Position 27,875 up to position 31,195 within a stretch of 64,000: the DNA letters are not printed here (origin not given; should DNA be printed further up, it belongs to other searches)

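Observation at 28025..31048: Single 1007-aa polypeptide containing two complete GspE/PilB-type secretion ATPase modules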

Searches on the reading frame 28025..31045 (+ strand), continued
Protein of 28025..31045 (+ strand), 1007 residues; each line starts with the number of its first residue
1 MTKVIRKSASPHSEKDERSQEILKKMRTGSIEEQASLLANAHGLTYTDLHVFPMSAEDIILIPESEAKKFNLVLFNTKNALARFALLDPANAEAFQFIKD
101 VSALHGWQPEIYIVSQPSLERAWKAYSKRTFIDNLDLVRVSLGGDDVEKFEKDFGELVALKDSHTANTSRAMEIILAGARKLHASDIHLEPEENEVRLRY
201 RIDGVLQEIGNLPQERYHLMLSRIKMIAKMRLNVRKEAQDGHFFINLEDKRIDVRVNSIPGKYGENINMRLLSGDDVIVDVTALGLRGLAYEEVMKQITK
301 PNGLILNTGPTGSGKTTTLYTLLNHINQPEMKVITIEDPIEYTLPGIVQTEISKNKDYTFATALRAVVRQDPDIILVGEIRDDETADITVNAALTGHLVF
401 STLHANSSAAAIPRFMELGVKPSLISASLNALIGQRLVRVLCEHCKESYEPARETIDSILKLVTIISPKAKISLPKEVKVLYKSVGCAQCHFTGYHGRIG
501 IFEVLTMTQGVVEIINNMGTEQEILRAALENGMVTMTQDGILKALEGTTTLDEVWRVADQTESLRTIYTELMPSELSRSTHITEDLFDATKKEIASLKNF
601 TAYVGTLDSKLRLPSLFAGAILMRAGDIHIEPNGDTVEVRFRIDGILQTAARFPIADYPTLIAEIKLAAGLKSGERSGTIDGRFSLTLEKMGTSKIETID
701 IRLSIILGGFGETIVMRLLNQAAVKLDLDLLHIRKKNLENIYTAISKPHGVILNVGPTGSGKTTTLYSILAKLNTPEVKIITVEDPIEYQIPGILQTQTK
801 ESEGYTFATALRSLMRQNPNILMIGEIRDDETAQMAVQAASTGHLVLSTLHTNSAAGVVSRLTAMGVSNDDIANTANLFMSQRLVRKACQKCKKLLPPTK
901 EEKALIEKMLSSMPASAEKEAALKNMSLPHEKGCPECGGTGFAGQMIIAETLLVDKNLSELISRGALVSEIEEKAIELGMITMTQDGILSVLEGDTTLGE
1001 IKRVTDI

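Call 37: list_cluster_members(proteins=[P0121, P0122, P0123, P0124, P0125, P0127, P0129, P0130, P0131, P0132])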
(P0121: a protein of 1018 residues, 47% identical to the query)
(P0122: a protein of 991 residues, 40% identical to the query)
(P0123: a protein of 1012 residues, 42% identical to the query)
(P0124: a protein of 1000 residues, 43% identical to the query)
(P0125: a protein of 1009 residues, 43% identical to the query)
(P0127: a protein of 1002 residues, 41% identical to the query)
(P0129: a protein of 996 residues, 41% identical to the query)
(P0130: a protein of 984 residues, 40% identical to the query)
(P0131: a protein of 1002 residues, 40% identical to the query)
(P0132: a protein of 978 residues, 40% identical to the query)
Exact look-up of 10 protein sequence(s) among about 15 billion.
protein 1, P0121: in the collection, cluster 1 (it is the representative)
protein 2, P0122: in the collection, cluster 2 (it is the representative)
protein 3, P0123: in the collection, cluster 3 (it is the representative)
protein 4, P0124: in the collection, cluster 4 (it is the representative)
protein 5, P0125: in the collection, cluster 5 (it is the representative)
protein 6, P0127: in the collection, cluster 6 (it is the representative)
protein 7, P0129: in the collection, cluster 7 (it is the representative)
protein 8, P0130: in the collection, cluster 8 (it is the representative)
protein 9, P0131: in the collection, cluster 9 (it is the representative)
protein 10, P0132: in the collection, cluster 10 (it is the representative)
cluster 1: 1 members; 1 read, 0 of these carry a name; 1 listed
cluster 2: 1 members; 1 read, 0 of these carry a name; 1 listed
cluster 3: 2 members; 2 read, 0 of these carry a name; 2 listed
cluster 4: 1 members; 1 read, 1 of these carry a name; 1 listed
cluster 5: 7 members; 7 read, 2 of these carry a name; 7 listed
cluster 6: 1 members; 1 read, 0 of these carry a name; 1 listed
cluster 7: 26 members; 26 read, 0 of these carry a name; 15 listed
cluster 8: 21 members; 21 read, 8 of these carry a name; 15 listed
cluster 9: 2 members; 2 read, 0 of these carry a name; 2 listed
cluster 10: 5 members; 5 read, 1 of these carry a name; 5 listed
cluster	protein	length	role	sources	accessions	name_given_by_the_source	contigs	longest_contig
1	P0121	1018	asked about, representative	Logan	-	-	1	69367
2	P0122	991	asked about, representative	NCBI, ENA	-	-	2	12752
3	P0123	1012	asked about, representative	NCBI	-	-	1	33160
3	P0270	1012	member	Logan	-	-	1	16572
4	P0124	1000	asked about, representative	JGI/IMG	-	type II secretory ATPase GspE/PulE/Tfp pilus assembly ATPase PilB-like protein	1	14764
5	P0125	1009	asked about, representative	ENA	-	-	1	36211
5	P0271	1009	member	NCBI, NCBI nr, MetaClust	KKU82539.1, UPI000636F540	MAG: General secretory pathway protein E [Parcubacteria group bacterium GW2011_GWA2_47_8] | status=active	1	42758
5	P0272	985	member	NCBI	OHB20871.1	MAG: hypothetical protein A2666_04455, partial [Parcubacteria group bacterium ...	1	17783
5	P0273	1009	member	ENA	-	-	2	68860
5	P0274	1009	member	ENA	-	-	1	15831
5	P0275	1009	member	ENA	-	-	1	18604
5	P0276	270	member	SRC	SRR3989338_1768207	-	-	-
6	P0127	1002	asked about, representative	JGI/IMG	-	-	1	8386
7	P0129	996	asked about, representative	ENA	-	-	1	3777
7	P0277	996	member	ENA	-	-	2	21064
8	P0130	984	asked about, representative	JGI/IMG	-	type II secretory ATPase GspE/PulE/Tfp pilus assembly ATPase PilB-like protein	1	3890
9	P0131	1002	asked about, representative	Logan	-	-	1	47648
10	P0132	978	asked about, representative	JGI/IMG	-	-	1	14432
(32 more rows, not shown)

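Call 38: find_encoding_contigs(protein=P0121, flank=10000, max_places=1)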
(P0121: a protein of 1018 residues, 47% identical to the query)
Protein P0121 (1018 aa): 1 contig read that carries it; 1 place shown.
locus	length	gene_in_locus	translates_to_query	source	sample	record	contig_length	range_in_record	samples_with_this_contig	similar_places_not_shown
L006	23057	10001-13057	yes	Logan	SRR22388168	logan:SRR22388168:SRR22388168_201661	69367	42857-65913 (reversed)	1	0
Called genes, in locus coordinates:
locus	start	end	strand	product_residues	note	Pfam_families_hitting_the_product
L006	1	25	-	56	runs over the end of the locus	-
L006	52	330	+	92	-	PF01649:Ribosomal_S20p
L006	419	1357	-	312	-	PF06144:DNA_pol3_delta, PF21694:DNA_pol3_delta_C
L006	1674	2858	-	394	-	PF11258:DUF3048, PF17479:DUF3048_C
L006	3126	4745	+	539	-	-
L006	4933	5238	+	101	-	-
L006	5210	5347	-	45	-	-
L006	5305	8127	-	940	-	PF02739:5_3_exonuc_N, PF01367:5_3_exonuc, PF12826:HHH_2 (weak), PF14520:HHH_5 (weak), PF01612:DNA_pol_A_exo1, PF22619:DNA_polI_exo1, PF00476:DNA_pol_A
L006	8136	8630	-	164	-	PF02367:TsaE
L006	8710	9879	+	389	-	PF01368:DHH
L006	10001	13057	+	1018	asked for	PF13604:AAA_30 (faint), PF05157:MshEN, PF13401:AAA_22 (faint), PF01637:ATPase_2 (faint), PF04851:ResIII (faint), PF14532:Sigma54_activ_2 (faint), PF00437:T2SSE, PF00437:T2SSE, +9 more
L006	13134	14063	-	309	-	-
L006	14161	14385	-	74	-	-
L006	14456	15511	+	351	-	PF05496:RuvB_N, PF00004:AAA, PF07728:AAA_5, PF17864:AAA_lid_4, PF05491:WHD_RuvB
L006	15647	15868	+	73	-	-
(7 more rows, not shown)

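Call 39: find_encoding_contigs(protein=P0125, flank=10000, max_places=1)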
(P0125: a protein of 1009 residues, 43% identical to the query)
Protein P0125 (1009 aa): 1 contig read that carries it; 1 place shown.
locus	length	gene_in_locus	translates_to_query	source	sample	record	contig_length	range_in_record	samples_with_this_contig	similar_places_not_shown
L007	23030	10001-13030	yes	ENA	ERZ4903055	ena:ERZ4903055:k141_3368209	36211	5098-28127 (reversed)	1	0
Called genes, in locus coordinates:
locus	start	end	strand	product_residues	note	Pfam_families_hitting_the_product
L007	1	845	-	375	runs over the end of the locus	PF11258:DUF3048, PF17479:DUF3048_C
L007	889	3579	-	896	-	PF02739:5_3_exonuc_N, PF01367:5_3_exonuc, PF22619:DNA_polI_exo1 (weak), PF00476:DNA_pol_A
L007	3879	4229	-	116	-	PF01934:HepT-like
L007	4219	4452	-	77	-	PF01909:NTP_transf_2, PF18765:Polbeta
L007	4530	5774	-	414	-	PF12704:MacB_PCD, PF02687:FtsX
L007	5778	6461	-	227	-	PF00005:ABC_tran, PF02463:SMC_N (faint), PF13304:AAA_21 (faint)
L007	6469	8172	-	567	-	PF25973:BSH_CzcB (faint), PF25984:BSH_YknX (faint)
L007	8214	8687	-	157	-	PF02367:TsaE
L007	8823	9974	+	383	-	PF01368:DHH (weak)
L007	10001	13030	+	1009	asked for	PF00437:T2SSE, PF03215:Rad17 (faint), PF25199:nSTAND_NTPase5 (faint), PF00004:AAA (faint), PF00005:ABC_tran (faint), PF12775:AAA_7 (faint), PF13173:AAA_14 (faint), PF00437:T2SSE, +5 more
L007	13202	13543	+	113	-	-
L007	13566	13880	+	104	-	-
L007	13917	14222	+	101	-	PF21956:DUF6922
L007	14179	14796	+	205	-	PF08843:AbiEii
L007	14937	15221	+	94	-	-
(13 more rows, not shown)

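Call 43: find_encoding_contigs(protein=P0134, flank=10000, max_places=1)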
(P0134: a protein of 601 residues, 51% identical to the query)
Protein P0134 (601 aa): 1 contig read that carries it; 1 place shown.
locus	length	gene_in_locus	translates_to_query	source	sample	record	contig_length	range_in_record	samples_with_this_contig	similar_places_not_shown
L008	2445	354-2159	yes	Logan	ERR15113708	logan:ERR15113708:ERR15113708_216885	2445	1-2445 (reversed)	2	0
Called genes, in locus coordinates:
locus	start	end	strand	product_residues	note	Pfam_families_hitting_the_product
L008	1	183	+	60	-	?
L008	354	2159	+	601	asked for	PF00437:T2SSE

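Call 44: find_encoding_contigs(protein=P0137, flank=10000, max_places=1)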
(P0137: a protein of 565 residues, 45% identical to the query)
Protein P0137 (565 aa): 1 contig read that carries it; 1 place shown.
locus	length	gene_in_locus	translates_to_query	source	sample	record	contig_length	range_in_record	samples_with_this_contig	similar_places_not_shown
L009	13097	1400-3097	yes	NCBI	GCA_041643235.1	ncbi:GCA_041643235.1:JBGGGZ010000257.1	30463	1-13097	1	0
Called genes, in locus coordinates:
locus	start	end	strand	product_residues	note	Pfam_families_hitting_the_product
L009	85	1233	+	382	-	PF01368:DHH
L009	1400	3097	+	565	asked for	PF05157:MshEN (weak), PF00437:T2SSE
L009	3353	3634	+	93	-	-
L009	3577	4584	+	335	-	PF05496:RuvB_N, PF07728:AAA_5 (faint), PF00004:AAA, PF17864:AAA_lid_4, PF05491:WHD_RuvB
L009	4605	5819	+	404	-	PF18895:T4SS_pilin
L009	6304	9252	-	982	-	PF00912:Transgly, PF00905:Transpeptidase, PF17957:Big_7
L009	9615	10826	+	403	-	PF00579:tRNA-synt_1b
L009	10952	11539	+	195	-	-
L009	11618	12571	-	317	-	-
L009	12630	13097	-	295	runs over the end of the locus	PF00480:ROK, PF02685:Glucokinase (faint)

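Call 47: find_encoding_contigs(protein=P0146, flank=10000, max_places=1)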
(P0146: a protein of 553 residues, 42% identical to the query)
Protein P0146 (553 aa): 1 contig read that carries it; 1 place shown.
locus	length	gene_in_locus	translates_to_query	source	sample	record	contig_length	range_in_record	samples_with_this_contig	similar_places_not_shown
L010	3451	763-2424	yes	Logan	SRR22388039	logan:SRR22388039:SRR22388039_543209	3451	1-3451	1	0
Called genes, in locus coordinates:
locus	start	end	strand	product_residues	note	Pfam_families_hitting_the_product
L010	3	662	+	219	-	?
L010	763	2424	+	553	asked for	PF00437:T2SSE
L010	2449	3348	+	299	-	PF07963:N_methyl, PF13385:Laminin_G_3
